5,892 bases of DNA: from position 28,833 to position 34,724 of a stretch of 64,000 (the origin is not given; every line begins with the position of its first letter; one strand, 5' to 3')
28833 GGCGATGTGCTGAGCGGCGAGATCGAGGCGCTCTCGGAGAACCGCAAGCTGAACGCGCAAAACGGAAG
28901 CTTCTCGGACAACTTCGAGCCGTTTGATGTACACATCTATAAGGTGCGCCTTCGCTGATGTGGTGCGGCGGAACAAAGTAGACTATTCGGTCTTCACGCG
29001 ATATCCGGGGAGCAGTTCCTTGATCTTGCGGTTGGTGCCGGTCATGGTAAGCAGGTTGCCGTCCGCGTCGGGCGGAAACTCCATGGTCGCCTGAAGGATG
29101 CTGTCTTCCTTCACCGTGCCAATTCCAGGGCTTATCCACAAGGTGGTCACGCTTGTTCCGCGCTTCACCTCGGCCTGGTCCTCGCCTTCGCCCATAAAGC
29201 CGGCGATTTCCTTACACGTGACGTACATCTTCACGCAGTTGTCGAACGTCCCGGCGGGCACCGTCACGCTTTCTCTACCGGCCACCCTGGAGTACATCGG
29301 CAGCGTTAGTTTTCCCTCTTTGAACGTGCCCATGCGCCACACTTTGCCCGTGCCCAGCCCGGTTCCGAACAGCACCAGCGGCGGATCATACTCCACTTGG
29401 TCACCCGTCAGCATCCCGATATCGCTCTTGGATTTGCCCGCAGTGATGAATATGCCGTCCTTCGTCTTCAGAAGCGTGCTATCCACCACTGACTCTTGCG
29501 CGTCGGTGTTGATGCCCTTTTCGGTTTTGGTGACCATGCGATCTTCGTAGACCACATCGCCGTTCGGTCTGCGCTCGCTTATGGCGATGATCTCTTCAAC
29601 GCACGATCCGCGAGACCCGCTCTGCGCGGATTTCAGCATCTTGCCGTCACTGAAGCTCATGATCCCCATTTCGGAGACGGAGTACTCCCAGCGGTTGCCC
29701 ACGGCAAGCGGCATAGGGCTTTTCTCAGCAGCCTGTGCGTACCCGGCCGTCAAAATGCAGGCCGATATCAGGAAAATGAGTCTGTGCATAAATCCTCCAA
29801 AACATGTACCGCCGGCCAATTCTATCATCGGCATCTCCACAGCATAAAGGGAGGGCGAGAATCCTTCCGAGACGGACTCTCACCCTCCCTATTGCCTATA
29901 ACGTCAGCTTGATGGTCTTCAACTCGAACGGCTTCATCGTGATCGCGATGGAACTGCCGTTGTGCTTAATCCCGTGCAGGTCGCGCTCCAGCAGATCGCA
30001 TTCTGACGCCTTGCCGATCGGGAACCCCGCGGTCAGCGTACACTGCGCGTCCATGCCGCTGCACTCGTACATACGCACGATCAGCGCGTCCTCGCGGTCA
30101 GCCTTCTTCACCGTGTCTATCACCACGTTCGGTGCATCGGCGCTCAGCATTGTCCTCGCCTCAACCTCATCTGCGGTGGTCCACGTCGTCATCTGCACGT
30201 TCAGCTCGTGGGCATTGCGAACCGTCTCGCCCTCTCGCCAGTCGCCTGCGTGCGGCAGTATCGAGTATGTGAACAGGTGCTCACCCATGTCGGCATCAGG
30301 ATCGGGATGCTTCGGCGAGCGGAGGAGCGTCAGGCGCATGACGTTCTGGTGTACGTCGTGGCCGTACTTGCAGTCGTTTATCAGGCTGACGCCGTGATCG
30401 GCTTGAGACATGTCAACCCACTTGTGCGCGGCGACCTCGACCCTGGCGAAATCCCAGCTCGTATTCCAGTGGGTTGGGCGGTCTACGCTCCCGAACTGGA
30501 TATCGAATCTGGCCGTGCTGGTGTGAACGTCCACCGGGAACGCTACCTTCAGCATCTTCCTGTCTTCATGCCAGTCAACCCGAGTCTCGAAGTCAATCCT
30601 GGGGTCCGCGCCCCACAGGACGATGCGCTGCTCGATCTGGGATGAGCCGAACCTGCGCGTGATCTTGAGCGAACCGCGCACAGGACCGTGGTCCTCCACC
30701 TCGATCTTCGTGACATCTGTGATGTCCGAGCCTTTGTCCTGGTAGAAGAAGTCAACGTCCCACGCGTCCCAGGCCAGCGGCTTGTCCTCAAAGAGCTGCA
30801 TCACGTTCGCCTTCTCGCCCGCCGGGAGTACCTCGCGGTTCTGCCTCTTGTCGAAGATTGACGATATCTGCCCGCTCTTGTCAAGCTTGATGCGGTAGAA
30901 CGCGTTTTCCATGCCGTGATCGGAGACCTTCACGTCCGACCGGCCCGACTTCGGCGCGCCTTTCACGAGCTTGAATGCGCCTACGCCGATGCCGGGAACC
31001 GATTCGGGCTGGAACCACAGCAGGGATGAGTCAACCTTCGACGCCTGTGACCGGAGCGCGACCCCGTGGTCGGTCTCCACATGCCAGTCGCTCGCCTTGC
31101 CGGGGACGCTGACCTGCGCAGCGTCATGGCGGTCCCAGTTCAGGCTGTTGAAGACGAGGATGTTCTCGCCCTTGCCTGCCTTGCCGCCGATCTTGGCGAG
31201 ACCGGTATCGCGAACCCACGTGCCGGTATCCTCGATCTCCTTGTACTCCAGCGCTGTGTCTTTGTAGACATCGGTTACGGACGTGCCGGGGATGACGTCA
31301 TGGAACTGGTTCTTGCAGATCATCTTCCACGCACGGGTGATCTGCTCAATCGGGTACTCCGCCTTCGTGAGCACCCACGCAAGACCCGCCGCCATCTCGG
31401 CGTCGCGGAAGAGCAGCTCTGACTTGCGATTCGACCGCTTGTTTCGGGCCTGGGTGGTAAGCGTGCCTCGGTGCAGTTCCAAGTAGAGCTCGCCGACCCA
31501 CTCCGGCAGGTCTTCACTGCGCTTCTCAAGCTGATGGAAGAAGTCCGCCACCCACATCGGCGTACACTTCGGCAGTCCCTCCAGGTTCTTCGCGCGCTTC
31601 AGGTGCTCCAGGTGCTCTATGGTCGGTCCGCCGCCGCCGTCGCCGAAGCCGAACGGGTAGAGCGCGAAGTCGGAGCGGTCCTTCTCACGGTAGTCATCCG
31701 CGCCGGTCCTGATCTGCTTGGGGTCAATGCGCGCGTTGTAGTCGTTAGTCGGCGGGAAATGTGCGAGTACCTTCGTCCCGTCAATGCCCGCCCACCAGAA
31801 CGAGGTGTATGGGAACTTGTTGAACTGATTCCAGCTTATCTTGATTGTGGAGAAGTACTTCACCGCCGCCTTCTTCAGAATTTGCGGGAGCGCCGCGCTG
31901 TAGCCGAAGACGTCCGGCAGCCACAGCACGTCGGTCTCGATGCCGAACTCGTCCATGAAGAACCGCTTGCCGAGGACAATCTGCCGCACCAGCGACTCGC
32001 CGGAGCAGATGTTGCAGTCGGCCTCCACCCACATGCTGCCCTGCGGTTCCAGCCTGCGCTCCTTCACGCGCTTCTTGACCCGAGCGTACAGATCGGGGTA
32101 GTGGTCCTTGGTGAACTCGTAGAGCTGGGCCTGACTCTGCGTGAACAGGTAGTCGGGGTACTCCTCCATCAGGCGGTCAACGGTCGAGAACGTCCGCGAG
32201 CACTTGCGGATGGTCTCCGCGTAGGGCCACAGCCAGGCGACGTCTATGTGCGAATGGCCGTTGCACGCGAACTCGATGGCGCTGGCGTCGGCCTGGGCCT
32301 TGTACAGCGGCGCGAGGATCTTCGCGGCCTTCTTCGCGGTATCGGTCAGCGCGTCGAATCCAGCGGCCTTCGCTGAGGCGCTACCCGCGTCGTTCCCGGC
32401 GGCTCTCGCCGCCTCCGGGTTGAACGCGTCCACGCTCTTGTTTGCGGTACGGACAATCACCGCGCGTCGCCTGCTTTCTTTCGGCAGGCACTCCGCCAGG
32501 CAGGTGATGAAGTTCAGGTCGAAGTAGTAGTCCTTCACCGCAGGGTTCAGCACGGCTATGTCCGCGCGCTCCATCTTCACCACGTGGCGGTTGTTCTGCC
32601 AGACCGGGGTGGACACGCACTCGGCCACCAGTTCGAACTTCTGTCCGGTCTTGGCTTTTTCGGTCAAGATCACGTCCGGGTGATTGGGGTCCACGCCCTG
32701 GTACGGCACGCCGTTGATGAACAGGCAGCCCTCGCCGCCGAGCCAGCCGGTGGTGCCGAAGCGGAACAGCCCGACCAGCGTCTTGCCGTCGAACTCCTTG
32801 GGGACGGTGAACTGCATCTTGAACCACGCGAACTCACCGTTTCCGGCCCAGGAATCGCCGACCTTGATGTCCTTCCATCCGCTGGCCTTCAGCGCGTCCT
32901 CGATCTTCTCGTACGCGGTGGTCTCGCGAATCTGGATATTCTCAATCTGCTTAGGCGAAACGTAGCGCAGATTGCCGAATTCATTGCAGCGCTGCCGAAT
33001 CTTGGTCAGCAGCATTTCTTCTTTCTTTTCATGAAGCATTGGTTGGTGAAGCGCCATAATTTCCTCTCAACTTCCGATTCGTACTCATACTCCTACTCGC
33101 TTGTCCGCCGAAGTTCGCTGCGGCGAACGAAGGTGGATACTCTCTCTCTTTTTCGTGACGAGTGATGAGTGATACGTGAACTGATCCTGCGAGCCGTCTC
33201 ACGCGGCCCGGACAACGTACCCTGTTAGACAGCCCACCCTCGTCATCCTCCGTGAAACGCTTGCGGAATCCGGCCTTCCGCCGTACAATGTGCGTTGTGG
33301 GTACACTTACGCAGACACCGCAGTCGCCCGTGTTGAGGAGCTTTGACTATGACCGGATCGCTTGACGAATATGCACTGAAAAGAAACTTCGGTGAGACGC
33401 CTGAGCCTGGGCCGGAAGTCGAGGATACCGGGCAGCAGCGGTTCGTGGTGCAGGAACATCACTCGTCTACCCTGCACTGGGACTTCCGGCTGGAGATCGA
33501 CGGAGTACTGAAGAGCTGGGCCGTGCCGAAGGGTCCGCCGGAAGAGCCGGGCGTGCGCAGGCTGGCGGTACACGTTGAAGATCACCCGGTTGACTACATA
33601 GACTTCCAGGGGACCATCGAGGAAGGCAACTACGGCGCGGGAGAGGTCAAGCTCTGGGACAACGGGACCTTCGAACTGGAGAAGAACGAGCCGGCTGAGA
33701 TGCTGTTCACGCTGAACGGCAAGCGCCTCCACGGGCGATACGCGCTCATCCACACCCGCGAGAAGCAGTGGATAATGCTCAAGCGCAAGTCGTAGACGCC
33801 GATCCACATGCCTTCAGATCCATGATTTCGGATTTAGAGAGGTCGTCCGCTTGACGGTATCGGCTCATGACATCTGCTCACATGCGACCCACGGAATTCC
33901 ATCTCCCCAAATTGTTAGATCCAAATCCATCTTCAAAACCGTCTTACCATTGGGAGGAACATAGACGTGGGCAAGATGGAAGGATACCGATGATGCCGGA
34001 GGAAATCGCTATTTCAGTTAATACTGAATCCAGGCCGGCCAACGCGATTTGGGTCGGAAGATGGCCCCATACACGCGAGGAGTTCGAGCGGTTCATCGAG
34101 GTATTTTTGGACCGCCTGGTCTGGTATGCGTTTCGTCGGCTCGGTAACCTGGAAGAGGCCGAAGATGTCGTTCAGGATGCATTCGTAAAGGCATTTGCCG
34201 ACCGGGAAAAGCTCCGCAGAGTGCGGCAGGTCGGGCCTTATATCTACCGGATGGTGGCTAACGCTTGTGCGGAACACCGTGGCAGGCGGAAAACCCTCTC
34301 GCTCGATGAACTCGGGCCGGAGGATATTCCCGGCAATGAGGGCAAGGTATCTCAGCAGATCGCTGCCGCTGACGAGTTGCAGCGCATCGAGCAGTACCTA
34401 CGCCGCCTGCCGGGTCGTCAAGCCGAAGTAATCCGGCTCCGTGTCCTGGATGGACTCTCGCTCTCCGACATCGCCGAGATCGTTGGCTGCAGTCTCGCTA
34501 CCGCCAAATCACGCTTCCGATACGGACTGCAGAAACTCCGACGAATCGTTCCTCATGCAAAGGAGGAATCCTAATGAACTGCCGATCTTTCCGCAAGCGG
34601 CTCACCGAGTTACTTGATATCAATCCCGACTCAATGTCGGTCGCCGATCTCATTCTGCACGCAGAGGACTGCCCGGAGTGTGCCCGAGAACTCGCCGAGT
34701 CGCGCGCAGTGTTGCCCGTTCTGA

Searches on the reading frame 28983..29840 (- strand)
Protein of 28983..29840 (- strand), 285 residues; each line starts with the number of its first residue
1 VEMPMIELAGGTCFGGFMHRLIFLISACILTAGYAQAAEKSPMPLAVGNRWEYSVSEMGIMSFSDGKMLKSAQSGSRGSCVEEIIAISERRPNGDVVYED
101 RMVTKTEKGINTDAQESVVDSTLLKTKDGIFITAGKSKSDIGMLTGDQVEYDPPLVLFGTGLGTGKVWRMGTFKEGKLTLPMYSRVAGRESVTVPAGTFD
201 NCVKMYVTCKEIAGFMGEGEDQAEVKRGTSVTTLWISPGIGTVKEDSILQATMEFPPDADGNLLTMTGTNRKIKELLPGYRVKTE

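Call 19: search_protein_families(library=pfam, proteins=[window:28983-29840:-])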
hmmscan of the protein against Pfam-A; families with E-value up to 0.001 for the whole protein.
window:28983-29840:- (285 aa): 1 family
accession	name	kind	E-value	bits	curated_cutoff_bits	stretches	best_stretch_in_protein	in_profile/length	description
PF21347.3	DUF3108_like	-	1.8e-05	25.1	27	1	185-246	135-185/199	DUF3108-like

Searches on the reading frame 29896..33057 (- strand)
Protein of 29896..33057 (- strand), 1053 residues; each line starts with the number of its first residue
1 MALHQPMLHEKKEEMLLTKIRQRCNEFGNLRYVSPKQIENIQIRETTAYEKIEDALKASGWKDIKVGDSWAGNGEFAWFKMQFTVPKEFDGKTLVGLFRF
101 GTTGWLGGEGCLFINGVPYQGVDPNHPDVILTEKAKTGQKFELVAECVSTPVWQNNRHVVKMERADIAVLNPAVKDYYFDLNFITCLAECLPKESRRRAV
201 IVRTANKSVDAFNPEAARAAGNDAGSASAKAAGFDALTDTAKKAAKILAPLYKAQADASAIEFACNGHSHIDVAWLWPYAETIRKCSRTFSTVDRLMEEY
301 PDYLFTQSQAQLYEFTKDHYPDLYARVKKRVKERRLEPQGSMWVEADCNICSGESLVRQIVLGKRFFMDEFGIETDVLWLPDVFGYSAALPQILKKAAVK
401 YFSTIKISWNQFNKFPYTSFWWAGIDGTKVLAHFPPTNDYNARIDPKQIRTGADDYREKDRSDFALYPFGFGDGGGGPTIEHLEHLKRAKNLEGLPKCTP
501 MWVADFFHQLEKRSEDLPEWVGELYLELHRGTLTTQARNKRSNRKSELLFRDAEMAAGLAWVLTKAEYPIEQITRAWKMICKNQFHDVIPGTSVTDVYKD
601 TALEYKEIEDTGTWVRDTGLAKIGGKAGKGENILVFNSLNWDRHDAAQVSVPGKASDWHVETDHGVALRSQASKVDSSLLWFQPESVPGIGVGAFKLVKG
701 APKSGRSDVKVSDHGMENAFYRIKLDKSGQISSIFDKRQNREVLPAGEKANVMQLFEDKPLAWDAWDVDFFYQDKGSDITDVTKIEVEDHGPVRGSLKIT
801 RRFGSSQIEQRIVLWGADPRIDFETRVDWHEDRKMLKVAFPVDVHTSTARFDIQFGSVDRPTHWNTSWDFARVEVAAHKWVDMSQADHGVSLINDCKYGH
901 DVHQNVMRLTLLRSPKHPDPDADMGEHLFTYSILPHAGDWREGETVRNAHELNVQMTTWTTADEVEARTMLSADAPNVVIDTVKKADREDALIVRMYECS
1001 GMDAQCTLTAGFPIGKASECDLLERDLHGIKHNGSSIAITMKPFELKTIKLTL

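Call 19: search_protein_families(library=pfam, proteins=[window:29896-33057:-])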
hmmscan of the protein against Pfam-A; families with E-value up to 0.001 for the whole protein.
window:29896-33057:- (1053 aa): 4 families
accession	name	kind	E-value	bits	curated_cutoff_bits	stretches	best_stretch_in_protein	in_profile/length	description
PF01074.27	Glyco_hydro_38N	-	1.7e-87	293.7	25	1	267-520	6-269/270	Glycosyl hydrolases family 38 N-terminal domain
PF07748.19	Glyco_hydro_38C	-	1.1e-66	225.4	25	1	716-920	1-205/206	Glycosyl hydrolases family 38 C-terminal domain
PF09261.16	Alpha-mann_mid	-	1.6e-23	83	31.1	1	527-622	1-95/96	Alpha mannosidase middle domain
PF17677.7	Glyco_hydro38C2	-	4.7e-19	68.7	22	1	977-1049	1-72/72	Glycosyl hydrolases family 38 C-terminal beta sandwich domain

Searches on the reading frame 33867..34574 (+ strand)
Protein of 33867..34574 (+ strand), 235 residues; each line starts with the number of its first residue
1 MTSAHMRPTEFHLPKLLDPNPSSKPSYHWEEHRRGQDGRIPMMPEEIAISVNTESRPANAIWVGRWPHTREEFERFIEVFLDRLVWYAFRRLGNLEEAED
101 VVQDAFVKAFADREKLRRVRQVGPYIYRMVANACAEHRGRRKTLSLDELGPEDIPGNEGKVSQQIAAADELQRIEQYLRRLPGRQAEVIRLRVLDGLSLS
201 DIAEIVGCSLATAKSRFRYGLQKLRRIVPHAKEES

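Call 19: search_protein_families(library=pfam, proteins=[window:33867-34574:+])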
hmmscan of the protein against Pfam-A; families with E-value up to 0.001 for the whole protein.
window:33867-34574:+ (235 aa): 4 families
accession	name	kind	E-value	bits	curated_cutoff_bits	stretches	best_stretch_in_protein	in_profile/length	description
PF08281.18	Sigma70_r4_2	-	1.8e-12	47.2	25.7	1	172-224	2-54/54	Sigma-70, region 4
PF04542.20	Sigma70_r2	-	1.1e-11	44.8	24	1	77-142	2-69/71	Sigma-70 region 2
PF04545.22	Sigma70_r4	-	2.1e-11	43.6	24.1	1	178-225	2-49/50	Sigma-70, region 4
PF07638.17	Sigma70_ECF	-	1.1e-06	29.2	21.1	1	170-225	122-180/185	ECF sigma factor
